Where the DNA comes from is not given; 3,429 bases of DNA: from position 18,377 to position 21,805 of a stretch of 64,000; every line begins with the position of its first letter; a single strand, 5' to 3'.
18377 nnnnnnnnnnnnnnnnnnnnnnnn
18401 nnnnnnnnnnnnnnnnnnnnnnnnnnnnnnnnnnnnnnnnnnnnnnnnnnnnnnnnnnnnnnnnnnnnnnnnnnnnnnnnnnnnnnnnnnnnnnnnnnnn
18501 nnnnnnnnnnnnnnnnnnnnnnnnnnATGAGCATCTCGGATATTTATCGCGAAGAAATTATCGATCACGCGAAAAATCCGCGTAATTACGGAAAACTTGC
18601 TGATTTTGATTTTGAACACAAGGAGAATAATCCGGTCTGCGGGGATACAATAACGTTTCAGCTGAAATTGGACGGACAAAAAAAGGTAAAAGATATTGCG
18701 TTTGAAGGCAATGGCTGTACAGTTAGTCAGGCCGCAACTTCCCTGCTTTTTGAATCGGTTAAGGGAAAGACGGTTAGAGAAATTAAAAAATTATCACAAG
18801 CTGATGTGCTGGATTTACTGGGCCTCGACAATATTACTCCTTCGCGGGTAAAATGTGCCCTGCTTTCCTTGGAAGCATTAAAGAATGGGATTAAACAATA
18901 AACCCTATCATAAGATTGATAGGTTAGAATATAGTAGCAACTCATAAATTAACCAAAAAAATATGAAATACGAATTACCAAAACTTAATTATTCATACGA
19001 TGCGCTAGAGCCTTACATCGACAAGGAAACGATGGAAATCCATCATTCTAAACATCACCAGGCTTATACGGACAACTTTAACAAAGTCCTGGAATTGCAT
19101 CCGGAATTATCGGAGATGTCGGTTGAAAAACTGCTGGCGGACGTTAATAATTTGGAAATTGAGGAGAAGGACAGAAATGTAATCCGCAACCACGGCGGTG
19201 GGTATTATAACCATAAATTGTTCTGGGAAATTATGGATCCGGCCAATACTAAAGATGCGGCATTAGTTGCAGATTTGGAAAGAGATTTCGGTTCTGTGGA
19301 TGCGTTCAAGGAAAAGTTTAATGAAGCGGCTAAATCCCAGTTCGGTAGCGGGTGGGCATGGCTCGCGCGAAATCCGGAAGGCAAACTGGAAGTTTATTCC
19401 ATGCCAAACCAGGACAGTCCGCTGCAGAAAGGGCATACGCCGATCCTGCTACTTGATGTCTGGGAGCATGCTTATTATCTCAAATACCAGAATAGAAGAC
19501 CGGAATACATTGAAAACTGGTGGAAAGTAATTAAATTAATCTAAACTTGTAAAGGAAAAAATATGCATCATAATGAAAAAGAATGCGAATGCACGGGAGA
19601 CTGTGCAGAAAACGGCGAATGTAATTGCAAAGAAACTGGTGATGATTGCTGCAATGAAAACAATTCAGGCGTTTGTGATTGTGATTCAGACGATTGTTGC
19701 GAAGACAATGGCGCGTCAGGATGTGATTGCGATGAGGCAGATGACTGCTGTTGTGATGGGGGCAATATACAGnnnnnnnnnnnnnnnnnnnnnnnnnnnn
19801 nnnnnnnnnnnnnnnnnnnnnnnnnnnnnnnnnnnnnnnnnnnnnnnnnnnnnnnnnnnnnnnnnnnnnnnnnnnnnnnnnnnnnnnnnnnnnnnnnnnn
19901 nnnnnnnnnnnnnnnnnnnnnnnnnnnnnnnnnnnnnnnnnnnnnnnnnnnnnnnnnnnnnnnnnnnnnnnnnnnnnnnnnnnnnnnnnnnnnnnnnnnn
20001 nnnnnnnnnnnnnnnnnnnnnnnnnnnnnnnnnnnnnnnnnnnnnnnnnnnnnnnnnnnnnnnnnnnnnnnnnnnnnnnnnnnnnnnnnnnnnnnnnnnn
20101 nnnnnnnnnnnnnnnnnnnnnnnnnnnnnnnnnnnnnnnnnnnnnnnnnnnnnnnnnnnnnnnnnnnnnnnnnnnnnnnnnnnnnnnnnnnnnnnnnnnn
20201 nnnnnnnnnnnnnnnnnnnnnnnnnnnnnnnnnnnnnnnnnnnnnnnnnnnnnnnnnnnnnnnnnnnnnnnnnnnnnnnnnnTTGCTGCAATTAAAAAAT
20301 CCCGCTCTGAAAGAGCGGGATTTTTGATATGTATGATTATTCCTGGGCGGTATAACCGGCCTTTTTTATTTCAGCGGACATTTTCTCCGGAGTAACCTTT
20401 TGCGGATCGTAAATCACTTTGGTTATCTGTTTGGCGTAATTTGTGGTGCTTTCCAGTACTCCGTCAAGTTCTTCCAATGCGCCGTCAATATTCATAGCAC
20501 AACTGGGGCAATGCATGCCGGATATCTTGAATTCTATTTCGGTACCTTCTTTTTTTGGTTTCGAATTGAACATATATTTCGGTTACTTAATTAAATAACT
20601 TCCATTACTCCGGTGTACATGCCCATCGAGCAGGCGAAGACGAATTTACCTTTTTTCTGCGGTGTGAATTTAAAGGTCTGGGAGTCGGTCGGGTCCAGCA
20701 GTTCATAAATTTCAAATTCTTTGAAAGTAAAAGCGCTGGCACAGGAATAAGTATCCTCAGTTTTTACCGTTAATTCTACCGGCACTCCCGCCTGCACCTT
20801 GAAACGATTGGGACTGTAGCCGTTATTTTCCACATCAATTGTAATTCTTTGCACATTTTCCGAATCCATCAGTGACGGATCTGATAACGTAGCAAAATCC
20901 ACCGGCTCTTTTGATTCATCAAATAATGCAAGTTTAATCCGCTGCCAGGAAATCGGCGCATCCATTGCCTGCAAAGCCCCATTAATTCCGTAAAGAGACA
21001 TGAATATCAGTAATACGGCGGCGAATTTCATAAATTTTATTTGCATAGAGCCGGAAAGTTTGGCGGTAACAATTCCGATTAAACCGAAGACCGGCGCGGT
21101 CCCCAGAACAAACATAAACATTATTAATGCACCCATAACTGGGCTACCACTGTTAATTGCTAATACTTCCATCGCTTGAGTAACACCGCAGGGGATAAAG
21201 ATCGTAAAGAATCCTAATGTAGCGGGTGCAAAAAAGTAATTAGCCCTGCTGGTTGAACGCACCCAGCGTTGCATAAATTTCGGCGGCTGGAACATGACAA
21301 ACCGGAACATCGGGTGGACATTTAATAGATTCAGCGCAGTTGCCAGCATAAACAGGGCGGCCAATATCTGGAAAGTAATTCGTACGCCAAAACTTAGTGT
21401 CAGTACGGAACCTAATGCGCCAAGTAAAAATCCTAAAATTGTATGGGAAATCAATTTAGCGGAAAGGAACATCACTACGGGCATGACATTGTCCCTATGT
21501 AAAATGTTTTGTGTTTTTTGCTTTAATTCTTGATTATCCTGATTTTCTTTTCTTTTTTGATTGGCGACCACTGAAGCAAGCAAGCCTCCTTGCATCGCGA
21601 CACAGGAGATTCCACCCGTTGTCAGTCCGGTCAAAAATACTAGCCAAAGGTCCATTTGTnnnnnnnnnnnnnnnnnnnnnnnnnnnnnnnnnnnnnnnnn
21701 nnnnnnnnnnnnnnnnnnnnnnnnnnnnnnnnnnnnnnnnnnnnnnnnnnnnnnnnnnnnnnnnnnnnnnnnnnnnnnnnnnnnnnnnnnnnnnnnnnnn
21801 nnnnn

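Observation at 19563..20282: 2-Cys peroxiredoxin with an N-terminal metallothionein-like extension of about 70 aa containing 20 Cys and many Asp/Glu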

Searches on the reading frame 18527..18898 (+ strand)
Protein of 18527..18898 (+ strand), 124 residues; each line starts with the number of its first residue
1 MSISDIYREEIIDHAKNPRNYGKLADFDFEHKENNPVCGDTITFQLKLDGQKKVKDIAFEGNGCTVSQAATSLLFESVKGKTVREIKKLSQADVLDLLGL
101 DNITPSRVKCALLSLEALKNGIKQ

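Call 4: search_protein_families(library=pfam, proteins=[window:18527-18898:+], max_evalue=1)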
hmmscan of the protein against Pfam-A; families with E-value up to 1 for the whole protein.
window:18527-18898:+ (124 aa): 2 families
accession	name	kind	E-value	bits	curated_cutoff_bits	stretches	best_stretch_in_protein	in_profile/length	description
PF01592.21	NifU_N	-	3.2e-28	98.9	22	1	7-123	2-118/127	NifU-like N terminal domain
PF02657.20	SufE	-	0.0014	18.8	27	1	57-109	56-109/121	Fe-S metabolism associated domain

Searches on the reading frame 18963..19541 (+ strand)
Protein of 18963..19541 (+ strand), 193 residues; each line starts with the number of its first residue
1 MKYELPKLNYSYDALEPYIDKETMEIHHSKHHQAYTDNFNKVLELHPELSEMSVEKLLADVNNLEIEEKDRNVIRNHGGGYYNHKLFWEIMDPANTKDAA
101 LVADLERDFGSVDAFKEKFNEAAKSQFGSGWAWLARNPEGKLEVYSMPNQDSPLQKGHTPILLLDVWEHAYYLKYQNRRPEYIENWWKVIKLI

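Call 4: search_protein_families(library=pfam, proteins=[window:18963-19541:+], max_evalue=1)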
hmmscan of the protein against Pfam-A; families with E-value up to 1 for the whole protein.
window:18963-19541:+ (193 aa): 2 families
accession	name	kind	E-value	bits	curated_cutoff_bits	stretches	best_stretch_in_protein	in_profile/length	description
PF02777.23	Sod_Fe_C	-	2.3e-39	134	20.9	1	99-191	3-95/102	Iron/manganese superoxide dismutases, C-terminal domain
PF00081.27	Sod_Fe_N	-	1.7e-27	96.1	27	1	2-91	1-81/82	Iron/manganese superoxide dismutases, alpha-hairpin domain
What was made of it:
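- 18963..19544 (+): Fe/Mn superoxide dismutase, 18 nt upstream of prx; probably co-transcribed. Pfam Sod_Fe_N and Sod_Fe_C (call 4).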

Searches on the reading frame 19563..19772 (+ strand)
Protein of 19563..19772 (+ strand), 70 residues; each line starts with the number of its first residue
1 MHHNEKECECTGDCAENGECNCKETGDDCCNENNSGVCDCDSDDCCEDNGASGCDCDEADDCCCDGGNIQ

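Call 4: search_protein_families(library=pfam, proteins=[window:19563-19772:+], max_evalue=1)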
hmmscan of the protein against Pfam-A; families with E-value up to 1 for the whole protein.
window:19563-19772:+ (70 aa): 0 families

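Call 12: find_homologous_proteins(query=window:19563-19772:+, max_evalue=0.001)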
Query seq(70 aa): no candidate shares three 5-residue words with the query. No homologue found.
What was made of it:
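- Tried and rejected: Tail-only word-index search (call 12).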

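Call 36: search_protein_representatives(protein=window:19563-19772:+)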
Query: 70 residues. Proteins with E-value up to 0.001 (for the whole library): 0; up to 1e-10: 0; up to 1e-30: 0. The best 0 are listed.
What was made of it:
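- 19563..19766 (+): Cys/Asp/Glu-rich N-terminal tail, aa 1-68: 16 Cys, 22 acidic residues, no aromatics; predicted disordered. No phmmer hit in 1.84e9 representatives (call 36).
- On Metallothionein: No phmmer hit at E<=1e-3 in 1.84e9 representatives (call 36).
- No homologues (call 36).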

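Call 37: search_protein_families(library=pfam, proteins=[window:19563-19772:+], max_evalue=10)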
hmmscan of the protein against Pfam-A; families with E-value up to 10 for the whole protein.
seq(70 aa): 0 families
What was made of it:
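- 19563..19766 (+): No Pfam hit (calls 4, 37).
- Closest known: Metallothioneins. Different: It has no sequence match to any metallothionein model (calls 4, 37).
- The tail matches no metallothionein family or any other family (calls 4, 36, 37). There is no similarity to any Fe-S family (calls 4, 37).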

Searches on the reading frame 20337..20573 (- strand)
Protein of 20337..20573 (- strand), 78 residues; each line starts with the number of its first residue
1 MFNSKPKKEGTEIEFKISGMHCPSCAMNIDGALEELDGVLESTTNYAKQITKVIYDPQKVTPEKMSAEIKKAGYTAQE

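Call 4: search_protein_families(library=pfam, proteins=[window:20337-20573:-], max_evalue=1)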
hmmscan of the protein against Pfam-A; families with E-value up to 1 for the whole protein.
window:20337-20573:- (78 aa): 5 families
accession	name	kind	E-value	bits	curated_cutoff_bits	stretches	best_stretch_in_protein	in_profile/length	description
PF00403.32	HMA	-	1.3e-15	58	24.8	1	15-75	2-62/62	Heavy-metal-associated domain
PF22747.2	Zn_ribbon_DUF2089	-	0.015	15.8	27.6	1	14-31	7-24/32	DUF2089 zinc ribbon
PF15731.11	MqsA_antitoxin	-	0.027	15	30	1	16-61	31-75/131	Antitoxin component of bacterial toxin-antitoxin system, MqsA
PF16712.10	SCAB_CC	-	0.045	14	25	1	16-52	130-166/168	Coiled-coil regions of plant-specific actin-binding protein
PF15643.12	Tox-PL-2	-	0.13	13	25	1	12-74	8-70/103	Papain fold toxin 2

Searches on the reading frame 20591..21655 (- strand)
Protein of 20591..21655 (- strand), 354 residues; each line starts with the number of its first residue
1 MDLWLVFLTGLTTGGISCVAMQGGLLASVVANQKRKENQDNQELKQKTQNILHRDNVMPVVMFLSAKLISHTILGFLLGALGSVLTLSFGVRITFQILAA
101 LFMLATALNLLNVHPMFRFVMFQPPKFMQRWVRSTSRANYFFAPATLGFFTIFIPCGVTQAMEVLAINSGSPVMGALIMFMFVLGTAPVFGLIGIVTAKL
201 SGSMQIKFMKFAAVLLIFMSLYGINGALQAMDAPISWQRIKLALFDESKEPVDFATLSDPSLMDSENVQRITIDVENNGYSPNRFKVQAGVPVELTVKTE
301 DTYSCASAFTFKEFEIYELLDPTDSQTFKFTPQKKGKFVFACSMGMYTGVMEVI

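Call 4: search_protein_families(library=pfam, proteins=[window:20591-21655:-], max_evalue=1)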
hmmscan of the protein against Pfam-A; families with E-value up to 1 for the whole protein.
window:20591-21655:- (354 aa): 2 families
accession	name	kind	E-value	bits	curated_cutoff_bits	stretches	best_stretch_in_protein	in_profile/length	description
PF13386.12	DsbD_2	-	9.8e-30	104.4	24.9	1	6-222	2-199/199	Cytochrome C biogenesis protein transmembrane region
PF13473.12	Cupredoxin_1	-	2.1e-16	60.3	27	1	265-351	17-102/104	Cupredoxin-like domain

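Call 38: search_protein_families(library=ncbifam, proteins=[window:20591-21652:-], max_evalue=0.01)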
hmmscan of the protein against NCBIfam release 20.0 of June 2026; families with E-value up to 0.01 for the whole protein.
window:20591-21652:- (353 aa): 2 families
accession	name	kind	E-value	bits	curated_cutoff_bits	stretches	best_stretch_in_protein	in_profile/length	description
TIGR04246.1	nitrous_NosZ_Gp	equivalog_domain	0.0011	17.4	625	1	261-342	478-560/578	Sec-dependent nitrous-oxide reductase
TIGR03096.1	nitroso_cyanin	equivalog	0.0022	17.7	142.85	1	271-343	50-120/135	nitrosocyanin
